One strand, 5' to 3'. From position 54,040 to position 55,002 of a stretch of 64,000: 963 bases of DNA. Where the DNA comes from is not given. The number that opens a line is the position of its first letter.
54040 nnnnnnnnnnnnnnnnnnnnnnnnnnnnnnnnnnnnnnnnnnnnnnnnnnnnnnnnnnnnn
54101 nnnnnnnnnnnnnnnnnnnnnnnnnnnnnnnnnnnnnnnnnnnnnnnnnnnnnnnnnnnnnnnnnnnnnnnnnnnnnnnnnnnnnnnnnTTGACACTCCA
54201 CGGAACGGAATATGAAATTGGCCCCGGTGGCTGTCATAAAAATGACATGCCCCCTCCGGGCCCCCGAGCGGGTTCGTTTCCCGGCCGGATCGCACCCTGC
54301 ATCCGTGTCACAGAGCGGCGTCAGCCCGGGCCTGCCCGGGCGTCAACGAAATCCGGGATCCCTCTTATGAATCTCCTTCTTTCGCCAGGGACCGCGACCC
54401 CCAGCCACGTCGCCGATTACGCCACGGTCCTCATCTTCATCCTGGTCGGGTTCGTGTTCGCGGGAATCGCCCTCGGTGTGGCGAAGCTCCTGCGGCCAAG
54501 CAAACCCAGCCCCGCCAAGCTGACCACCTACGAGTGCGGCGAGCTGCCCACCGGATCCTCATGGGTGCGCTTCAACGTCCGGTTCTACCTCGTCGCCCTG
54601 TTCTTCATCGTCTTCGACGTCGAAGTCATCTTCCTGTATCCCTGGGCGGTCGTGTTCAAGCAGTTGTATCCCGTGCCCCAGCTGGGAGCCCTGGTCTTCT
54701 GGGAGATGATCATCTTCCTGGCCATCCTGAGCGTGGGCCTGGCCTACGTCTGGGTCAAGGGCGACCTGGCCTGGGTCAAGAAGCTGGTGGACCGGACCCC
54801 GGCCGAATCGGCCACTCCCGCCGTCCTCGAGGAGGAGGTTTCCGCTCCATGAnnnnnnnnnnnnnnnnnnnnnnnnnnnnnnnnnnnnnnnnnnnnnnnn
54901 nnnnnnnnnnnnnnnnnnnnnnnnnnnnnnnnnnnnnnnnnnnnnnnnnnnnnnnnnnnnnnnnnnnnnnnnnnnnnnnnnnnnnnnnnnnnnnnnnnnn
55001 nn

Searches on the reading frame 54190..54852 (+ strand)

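Call 19: search_protein_families(library=pfam, proteins=[window:54190-54852:+], max_evalue=0.01)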
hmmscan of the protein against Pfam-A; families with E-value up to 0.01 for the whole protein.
window:54190-54852:+ (220 aa): 1 family
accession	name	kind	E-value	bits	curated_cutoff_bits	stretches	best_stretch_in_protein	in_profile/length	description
PF00507.24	Oxidored_q4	-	2.2e-36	124.5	23.3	1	93-195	3-99/99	NADH-ubiquinone/plastoquinone oxidoreductase, chain 3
